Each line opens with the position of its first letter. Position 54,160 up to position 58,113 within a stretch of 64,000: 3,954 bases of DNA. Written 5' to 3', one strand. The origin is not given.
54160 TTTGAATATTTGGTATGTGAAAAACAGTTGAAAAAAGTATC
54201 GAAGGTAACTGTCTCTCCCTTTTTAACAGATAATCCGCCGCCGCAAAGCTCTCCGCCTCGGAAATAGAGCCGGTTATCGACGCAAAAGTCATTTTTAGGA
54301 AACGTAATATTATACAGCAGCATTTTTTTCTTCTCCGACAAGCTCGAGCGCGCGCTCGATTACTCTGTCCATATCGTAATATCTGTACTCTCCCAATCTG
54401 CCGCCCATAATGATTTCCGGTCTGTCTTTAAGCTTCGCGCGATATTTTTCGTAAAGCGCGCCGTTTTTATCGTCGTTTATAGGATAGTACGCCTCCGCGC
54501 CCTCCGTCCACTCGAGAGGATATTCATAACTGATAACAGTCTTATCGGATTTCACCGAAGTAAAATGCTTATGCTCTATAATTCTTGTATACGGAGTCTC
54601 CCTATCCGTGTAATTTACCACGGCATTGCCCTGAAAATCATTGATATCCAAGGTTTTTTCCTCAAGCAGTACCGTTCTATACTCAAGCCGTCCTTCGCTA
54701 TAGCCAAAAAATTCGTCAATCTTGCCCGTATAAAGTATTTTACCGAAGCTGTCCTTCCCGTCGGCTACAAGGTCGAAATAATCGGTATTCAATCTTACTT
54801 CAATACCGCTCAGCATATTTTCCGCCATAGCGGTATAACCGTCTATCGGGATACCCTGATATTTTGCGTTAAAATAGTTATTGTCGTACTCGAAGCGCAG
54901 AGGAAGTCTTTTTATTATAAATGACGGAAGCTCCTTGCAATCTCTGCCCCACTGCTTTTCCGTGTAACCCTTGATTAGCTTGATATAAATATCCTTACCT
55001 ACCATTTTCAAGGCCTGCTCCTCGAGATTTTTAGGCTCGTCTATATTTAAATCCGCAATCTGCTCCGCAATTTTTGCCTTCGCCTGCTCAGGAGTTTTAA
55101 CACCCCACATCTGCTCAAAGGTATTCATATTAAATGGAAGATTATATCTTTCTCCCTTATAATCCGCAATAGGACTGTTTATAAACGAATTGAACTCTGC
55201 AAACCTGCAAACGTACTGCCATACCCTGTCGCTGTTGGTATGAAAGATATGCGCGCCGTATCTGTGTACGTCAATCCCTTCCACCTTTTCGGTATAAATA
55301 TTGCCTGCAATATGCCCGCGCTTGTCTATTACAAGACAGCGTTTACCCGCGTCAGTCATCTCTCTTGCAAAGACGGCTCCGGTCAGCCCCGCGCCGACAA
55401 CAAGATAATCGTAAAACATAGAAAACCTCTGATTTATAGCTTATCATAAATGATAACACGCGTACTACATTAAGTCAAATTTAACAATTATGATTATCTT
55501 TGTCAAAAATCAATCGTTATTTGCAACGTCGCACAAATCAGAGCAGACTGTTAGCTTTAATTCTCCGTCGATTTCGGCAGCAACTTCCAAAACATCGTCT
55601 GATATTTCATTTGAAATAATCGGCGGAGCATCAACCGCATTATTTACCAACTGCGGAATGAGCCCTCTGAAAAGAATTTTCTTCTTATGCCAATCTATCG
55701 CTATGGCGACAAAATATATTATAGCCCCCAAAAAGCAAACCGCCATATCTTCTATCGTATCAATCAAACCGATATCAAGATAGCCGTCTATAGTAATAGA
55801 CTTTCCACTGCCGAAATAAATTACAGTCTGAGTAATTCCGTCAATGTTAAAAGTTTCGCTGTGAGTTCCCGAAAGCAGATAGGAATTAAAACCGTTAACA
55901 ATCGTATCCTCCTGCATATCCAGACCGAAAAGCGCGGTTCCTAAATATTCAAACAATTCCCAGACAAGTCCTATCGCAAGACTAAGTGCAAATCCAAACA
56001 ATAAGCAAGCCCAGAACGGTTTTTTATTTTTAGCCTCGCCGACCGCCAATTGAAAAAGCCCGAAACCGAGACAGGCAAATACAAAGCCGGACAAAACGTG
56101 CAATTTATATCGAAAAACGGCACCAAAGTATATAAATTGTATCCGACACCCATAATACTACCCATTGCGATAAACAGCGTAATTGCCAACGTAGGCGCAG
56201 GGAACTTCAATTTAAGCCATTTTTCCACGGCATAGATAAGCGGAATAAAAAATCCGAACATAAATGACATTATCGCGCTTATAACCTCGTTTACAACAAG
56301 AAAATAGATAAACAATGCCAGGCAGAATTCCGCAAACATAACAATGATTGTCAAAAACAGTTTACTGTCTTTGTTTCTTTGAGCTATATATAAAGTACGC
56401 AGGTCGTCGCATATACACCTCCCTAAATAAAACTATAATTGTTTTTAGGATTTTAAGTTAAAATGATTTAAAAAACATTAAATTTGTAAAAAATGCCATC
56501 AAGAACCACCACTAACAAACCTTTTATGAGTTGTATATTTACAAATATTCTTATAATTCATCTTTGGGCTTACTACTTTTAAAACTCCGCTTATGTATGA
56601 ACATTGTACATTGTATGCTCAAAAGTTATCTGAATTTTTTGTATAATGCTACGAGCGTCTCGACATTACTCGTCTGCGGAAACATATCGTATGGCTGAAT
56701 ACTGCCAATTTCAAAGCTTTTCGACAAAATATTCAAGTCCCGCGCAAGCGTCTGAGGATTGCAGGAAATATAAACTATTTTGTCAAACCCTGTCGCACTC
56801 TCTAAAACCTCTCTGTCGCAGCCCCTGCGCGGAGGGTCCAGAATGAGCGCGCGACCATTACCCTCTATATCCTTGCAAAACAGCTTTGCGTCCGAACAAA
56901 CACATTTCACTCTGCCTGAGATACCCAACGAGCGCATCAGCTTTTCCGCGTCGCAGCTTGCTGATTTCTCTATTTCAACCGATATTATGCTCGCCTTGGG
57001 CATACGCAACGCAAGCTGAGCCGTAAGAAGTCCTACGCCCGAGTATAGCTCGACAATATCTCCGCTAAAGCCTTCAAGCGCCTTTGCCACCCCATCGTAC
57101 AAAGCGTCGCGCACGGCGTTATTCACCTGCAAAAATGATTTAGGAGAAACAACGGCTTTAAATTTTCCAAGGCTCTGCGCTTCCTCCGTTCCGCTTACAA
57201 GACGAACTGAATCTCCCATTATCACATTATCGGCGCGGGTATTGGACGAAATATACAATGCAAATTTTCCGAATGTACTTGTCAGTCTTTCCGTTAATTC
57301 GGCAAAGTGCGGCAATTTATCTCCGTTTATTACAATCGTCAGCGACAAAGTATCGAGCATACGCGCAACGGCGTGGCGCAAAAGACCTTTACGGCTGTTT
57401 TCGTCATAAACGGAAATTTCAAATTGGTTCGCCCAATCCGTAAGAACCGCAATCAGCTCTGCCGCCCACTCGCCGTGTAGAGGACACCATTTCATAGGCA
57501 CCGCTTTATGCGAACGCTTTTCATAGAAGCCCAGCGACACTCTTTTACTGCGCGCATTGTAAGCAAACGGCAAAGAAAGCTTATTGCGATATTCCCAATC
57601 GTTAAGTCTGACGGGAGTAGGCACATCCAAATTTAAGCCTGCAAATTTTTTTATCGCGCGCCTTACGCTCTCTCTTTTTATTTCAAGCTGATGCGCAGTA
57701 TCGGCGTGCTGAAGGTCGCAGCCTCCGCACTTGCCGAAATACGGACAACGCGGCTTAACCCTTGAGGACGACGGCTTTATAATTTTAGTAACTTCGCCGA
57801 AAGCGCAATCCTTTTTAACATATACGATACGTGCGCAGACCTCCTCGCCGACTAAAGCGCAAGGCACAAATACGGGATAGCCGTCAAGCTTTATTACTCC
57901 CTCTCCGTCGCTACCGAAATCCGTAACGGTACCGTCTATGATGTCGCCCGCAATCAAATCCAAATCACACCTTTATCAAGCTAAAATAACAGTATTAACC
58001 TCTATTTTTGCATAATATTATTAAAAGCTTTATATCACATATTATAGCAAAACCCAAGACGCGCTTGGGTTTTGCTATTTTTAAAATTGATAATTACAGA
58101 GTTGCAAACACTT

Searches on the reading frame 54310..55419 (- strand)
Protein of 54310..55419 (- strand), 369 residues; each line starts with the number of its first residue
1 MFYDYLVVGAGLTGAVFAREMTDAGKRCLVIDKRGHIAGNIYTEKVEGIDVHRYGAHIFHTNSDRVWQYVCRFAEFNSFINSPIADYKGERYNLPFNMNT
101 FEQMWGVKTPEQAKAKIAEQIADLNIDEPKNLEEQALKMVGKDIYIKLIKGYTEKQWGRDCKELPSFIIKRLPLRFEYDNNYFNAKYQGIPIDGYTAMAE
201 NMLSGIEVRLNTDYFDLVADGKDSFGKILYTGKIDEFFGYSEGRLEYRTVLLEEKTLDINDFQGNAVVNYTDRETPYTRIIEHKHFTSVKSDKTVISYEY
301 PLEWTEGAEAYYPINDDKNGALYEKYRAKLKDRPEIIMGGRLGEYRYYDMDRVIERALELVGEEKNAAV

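Call 8: search_protein_families(library=pfam, proteins=[window:54310-55419:-], max_evalue=0.001)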
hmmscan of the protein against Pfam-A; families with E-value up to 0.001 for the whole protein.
window:54310-55419:- (369 aa): 4 families
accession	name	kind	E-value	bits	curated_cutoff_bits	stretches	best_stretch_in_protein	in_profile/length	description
PF03275.19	GLF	-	3.2e-82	275.6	26.3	1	147-347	1-203/203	UDP-galactopyranose mutase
PF13450.12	NAD_binding_8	-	7.3e-19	68.3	21.9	1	7-70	1-65/68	NAD(P)-binding Rossmann-like domain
PF01593.30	Amino_oxidase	-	1.3e-05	25.1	19.8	1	14-135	3-126/443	Flavin containing amine oxidoreductase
PF01494.25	FAD_binding_3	-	0.00046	20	22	1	5-35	4-34/349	FAD binding domain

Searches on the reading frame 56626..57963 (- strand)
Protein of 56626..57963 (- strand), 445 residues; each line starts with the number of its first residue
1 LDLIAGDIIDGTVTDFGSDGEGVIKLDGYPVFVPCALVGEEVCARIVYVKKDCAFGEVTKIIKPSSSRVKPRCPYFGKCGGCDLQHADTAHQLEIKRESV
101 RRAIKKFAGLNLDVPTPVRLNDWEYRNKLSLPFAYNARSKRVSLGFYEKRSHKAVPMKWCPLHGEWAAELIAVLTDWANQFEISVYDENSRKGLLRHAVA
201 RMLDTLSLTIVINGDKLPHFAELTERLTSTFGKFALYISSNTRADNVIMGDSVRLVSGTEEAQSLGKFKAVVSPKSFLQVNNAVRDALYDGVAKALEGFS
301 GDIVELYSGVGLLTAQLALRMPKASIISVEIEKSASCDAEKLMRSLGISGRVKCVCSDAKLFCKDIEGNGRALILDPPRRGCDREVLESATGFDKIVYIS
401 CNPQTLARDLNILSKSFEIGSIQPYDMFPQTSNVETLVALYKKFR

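Call 34: search_protein_families(library=pfam, proteins=[window:56626-57963:-], max_evalue=0.0001)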
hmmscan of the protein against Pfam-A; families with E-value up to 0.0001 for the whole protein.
window:56626-57963:- (445 aa): 2 families
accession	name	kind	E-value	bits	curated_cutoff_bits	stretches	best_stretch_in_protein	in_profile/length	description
PF05958.17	tRNA_U5-meth_tr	-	9.2e-22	78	23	1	275-442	177-356/357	tRNA (Uracil-5-)-methyltransferase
PF01938.26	TRAM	-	6.7e-07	29.5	21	1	12-58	11-60/61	TRAM domain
